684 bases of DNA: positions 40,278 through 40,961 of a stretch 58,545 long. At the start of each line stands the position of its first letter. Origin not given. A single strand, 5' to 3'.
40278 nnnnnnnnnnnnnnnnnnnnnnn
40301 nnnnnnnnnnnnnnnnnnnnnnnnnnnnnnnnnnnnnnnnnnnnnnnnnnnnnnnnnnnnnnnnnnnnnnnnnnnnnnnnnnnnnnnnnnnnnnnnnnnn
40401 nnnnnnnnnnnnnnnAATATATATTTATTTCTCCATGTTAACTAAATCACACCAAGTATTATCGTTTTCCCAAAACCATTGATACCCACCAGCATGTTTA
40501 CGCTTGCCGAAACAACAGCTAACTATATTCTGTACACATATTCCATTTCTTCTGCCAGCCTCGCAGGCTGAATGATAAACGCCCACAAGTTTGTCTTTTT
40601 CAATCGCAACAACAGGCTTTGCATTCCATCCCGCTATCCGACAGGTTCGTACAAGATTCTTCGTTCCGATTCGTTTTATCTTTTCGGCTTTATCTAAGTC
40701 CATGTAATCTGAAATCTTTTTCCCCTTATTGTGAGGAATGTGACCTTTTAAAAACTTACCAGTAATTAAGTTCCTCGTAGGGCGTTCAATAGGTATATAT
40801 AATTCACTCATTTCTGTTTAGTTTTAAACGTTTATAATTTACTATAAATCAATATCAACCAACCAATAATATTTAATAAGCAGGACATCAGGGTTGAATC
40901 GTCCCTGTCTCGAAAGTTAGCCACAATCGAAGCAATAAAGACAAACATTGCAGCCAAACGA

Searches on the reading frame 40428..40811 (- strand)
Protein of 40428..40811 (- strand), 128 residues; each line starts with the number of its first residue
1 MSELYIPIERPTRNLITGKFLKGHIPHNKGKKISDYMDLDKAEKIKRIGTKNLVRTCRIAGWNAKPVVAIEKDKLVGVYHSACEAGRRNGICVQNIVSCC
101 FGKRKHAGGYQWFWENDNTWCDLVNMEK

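Call 32: search_protein_families(library=phrogs, proteins=[window:40428-40811:-], max_evalue=0.001)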
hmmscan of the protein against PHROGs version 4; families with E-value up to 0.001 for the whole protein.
window:40428-40811:- (128 aa): 2 families
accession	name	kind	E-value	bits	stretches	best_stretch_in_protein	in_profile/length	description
phrog_20162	-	DNA, RNA and nucleotide metabolism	1.4e-08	36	1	56-113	22-80/88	HNH endonuclease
phrog_4538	-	unknown function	1.2e-05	25.3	1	31-112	372-444/447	-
